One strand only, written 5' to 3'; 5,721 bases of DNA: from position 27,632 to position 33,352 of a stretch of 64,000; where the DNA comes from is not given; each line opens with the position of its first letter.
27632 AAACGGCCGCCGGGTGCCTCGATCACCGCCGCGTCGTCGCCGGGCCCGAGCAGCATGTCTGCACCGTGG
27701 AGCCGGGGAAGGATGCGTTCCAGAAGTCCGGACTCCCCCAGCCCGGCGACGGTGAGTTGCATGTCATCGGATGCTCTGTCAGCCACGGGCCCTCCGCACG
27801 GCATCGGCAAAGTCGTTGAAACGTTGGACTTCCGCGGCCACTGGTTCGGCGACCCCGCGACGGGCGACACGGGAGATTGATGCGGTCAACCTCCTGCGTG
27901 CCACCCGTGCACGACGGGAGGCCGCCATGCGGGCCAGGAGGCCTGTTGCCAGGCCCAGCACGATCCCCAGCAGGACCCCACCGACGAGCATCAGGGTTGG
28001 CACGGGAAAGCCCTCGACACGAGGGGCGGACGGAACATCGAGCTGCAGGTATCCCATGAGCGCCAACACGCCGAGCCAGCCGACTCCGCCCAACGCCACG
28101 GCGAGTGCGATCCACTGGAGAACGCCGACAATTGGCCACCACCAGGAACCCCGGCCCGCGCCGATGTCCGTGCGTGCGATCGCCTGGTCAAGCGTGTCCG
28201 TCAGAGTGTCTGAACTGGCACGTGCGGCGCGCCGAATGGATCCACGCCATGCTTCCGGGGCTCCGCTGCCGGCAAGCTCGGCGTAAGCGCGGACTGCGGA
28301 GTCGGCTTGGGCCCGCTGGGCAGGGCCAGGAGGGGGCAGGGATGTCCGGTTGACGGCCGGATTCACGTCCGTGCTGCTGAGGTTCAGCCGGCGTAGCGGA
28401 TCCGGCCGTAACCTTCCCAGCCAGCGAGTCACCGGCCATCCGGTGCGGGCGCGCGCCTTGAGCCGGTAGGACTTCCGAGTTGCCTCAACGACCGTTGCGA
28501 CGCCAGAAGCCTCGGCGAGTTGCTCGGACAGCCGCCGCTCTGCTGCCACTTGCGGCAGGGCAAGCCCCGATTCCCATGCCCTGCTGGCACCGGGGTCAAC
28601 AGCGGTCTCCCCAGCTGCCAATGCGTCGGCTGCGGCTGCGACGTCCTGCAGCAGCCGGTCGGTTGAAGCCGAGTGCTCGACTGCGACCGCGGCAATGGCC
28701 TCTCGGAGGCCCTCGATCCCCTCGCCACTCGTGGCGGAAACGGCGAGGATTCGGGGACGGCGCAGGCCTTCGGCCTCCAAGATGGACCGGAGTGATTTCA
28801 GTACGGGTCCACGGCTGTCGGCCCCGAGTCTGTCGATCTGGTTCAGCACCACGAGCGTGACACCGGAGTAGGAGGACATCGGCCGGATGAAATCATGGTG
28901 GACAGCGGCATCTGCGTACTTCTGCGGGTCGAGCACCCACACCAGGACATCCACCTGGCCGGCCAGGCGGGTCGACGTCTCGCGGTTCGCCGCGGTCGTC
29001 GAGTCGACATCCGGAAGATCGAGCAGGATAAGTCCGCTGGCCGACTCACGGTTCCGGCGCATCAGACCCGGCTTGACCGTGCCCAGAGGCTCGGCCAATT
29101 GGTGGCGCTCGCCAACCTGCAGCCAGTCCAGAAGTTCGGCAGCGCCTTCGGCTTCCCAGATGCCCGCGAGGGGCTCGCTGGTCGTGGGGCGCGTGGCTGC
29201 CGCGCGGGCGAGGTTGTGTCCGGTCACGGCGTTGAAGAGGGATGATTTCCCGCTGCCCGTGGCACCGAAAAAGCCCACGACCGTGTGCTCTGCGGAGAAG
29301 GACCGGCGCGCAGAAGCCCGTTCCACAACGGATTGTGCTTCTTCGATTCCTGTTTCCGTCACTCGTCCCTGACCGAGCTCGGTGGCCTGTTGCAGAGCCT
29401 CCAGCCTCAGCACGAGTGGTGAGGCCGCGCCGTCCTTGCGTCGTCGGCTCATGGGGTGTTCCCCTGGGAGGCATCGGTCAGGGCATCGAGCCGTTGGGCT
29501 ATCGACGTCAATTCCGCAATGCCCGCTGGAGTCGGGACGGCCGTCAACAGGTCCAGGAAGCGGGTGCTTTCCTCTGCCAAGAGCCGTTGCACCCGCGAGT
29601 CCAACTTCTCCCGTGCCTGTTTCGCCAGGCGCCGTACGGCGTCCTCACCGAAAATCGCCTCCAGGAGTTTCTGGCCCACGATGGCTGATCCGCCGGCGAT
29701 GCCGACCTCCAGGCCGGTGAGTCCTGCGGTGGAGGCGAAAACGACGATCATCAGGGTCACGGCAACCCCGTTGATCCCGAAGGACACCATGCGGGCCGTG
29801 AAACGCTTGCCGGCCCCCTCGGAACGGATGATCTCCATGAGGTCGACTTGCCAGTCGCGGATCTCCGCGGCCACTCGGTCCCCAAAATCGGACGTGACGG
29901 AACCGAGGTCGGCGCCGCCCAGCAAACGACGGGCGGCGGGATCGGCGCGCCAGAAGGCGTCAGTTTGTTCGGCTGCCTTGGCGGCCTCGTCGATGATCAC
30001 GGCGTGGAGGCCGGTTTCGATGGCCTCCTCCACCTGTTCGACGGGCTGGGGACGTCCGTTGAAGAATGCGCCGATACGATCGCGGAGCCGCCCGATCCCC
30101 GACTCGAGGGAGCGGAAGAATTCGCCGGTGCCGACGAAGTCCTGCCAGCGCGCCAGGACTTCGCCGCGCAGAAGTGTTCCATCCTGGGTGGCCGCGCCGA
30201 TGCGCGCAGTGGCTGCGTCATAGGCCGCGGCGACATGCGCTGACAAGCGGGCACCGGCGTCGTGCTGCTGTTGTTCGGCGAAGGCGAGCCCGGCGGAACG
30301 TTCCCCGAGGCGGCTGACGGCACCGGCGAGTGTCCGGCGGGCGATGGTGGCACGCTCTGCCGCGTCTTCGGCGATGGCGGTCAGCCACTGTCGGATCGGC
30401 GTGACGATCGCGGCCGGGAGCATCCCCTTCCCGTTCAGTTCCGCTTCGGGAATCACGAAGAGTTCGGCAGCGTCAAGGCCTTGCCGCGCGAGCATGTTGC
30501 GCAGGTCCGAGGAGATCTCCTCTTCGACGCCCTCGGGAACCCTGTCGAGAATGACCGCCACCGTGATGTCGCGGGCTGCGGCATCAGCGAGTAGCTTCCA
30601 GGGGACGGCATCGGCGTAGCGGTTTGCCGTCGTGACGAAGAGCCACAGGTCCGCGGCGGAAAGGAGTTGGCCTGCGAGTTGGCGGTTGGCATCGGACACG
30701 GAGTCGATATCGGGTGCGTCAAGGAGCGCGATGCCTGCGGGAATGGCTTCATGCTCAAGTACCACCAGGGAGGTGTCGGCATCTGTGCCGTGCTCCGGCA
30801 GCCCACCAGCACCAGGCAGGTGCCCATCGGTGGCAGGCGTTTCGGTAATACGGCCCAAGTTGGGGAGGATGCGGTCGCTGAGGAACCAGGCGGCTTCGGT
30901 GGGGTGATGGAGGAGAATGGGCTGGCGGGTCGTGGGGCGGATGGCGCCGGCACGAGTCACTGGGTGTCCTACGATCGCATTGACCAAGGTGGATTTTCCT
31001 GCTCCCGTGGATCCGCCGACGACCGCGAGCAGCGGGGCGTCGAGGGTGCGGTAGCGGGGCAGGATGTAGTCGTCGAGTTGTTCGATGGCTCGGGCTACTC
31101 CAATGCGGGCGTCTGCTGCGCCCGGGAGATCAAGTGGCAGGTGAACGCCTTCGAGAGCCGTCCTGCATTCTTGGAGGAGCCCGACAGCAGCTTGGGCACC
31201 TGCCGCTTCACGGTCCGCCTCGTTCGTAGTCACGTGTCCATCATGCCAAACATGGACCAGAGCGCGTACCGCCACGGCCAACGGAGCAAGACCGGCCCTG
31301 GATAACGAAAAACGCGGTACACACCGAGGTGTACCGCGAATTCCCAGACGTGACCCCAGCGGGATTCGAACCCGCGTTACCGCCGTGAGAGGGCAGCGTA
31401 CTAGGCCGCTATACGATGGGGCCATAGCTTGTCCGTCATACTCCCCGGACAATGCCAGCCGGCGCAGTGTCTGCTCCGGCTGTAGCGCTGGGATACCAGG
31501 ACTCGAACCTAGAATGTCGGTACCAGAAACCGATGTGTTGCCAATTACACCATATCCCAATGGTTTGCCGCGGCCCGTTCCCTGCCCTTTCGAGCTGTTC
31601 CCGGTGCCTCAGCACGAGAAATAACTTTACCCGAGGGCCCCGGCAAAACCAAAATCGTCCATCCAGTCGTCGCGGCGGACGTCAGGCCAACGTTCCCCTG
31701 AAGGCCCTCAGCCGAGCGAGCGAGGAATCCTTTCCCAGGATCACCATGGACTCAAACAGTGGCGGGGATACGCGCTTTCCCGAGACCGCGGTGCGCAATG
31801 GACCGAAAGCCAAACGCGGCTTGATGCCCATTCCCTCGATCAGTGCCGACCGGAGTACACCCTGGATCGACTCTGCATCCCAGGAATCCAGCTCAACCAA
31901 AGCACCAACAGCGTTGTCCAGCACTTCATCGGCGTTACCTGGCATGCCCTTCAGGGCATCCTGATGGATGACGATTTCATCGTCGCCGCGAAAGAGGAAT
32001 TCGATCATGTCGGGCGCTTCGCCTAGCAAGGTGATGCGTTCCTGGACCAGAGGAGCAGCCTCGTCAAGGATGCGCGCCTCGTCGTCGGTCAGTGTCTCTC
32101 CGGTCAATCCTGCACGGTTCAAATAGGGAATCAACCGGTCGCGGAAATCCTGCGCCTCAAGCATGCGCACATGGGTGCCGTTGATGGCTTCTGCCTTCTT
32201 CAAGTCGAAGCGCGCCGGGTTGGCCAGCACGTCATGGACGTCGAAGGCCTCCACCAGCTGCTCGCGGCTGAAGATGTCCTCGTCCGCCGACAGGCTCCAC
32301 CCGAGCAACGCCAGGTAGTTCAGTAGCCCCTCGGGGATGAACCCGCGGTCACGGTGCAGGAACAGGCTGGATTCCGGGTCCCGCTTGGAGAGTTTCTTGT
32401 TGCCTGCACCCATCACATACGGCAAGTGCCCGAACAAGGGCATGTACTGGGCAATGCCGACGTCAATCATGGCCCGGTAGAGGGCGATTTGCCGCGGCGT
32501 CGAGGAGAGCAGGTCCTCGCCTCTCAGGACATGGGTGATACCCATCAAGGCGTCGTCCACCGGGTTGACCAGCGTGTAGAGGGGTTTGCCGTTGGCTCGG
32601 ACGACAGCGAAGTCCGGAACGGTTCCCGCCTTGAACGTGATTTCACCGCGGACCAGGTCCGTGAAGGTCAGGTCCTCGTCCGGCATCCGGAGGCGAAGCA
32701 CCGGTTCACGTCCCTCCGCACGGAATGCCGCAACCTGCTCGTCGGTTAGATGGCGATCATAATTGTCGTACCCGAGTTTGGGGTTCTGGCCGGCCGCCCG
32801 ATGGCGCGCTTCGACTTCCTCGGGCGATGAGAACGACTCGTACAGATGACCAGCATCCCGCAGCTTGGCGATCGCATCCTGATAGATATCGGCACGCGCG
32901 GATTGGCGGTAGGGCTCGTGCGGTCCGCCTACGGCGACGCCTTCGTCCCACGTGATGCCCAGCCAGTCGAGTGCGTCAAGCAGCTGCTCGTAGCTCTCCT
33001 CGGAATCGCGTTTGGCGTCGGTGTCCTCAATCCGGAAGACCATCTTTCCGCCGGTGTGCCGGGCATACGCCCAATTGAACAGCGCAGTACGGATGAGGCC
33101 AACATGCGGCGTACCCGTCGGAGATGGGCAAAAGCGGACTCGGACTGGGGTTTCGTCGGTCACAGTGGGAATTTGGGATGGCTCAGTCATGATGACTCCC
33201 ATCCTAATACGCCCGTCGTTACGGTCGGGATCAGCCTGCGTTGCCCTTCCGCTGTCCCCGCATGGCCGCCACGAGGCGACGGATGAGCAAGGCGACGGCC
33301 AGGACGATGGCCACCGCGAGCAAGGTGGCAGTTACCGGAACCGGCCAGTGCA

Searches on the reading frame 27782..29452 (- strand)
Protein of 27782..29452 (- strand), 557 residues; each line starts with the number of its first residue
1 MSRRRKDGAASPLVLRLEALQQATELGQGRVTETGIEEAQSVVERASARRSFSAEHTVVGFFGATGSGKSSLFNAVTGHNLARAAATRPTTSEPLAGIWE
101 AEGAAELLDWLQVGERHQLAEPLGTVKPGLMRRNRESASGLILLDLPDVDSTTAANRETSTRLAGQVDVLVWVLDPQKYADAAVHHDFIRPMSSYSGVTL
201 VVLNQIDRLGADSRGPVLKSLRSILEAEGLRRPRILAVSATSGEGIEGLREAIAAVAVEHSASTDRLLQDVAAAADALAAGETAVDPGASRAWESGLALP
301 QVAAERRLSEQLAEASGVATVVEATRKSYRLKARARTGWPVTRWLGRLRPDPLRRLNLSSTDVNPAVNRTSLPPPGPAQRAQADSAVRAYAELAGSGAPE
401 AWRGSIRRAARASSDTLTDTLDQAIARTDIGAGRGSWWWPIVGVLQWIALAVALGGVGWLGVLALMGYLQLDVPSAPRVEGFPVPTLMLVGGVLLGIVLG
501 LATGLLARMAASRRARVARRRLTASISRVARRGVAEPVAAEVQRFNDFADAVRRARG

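Call 7: search_protein_families(library=pfam, proteins=[window:27782-29452:-], max_evalue=0.01)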
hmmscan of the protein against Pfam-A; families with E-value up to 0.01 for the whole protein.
window:27782-29452:- (557 aa): 5 families
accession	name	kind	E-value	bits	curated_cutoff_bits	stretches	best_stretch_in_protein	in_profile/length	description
PF01926.29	MMR_HSR1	-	1e-08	35.7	21.9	1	59-181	2-91/113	50S ribosome-binding GTPase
PF00350.29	Dynamin_N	-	2.1e-07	31.6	27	1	59-95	1-36/168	Dynamin family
PF03193.22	RsgA_GTPase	-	0.0017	18.6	30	0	56-84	106-134/174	RsgA GTPase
PF03308.22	MeaB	-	0.0017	17.9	23.1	0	38-79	18-56/273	Methylmalonyl Co-A mutase-associated GTPase MeaB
PF00270.35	DEAD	-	0.0032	17.7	26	0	175-243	101-161/167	DEAD/DEAH box helicase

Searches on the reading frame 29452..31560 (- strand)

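Call 73: search_protein_families(library=pfam, proteins=[window:29452-31560:-], max_evalue=0.00001)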
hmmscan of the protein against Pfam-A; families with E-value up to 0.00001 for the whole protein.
window:29452-31560:- (703 aa): 1 family
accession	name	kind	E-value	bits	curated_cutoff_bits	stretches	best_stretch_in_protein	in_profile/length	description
PF00350.29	Dynamin_N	-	2.8e-10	40.9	27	1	180-321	2-147/168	Dynamin family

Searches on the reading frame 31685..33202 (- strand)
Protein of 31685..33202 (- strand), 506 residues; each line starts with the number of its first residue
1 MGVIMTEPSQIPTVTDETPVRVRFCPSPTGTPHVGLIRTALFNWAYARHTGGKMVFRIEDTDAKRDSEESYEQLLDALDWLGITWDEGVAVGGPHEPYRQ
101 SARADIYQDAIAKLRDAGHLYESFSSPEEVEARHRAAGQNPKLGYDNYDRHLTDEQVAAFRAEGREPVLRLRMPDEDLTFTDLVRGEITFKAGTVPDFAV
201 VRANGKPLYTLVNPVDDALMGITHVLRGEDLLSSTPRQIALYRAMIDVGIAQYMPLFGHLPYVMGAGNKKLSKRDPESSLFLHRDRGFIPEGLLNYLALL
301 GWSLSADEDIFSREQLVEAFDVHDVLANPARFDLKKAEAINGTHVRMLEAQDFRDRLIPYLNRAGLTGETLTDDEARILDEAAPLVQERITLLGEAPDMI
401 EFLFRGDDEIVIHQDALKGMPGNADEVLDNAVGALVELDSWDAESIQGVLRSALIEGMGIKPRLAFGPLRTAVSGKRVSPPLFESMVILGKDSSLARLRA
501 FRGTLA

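Call 73: search_protein_families(library=pfam, proteins=[window:31685-33202:-], max_evalue=0.00001)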
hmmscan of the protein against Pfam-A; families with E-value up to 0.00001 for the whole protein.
window:31685-33202:- (506 aa): 2 families
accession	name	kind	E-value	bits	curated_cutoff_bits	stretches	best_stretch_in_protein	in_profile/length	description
PF00749.27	tRNA-synt_1c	-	6.3e-79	265.6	23.4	1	20-336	2-311/314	tRNA synthetases class I (E and Q), catalytic domain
PF19269.4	Anticodon_2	-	1.9e-27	96.8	23.6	1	355-500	4-139/141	Anticodon binding domain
